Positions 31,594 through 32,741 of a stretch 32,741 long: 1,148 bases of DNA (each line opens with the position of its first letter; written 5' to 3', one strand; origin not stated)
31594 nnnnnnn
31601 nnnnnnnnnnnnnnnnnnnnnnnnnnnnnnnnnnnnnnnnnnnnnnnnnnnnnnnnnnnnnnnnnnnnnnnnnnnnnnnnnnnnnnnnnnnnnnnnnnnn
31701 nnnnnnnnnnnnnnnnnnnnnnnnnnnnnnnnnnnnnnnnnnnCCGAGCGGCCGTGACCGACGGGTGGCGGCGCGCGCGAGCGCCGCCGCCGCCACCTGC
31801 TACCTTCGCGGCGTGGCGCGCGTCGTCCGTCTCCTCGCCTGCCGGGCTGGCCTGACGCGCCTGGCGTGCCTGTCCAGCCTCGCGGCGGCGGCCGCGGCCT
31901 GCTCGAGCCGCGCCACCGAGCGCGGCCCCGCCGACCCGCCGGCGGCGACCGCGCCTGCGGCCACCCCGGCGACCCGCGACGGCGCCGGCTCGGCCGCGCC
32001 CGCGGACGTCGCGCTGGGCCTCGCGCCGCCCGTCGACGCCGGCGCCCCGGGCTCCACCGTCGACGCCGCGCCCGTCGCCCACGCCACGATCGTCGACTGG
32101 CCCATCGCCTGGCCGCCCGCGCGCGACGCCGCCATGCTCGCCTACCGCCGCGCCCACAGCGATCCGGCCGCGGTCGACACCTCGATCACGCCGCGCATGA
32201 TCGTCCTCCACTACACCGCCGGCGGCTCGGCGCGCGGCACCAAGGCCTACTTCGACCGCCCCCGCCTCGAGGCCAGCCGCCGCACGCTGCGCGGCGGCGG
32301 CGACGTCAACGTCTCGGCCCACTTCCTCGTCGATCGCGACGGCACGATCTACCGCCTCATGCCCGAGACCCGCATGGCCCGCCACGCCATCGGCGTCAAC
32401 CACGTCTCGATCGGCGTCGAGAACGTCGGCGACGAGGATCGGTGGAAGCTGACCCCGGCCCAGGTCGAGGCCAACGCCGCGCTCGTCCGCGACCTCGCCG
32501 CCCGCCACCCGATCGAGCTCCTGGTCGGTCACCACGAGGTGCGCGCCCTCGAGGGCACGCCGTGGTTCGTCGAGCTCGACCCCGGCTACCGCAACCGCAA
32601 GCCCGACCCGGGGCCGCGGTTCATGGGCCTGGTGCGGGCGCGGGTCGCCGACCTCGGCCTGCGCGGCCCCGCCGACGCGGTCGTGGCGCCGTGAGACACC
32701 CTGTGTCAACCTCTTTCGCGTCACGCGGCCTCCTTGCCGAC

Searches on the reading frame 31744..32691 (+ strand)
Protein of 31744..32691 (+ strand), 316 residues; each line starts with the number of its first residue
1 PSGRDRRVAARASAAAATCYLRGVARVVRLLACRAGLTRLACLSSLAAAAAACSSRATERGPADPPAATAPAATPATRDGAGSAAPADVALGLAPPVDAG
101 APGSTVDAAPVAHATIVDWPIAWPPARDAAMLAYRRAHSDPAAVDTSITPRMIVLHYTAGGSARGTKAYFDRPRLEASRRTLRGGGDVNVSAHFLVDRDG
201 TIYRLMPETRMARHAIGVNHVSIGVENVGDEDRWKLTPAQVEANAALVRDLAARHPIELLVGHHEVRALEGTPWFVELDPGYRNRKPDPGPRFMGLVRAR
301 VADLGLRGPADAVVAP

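Call 69: search_protein_families(library=pfam, proteins=[window:31744-32691:+], max_evalue=0.001)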
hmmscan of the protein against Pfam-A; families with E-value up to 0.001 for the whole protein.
window:31744-32691:+ (316 aa): 1 family
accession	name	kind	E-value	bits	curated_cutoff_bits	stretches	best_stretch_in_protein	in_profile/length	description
PF01510.30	Amidase_2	-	4.1e-27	95.5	26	1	149-291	4-131/131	N-acetylmuramoyl-L-alanine amidase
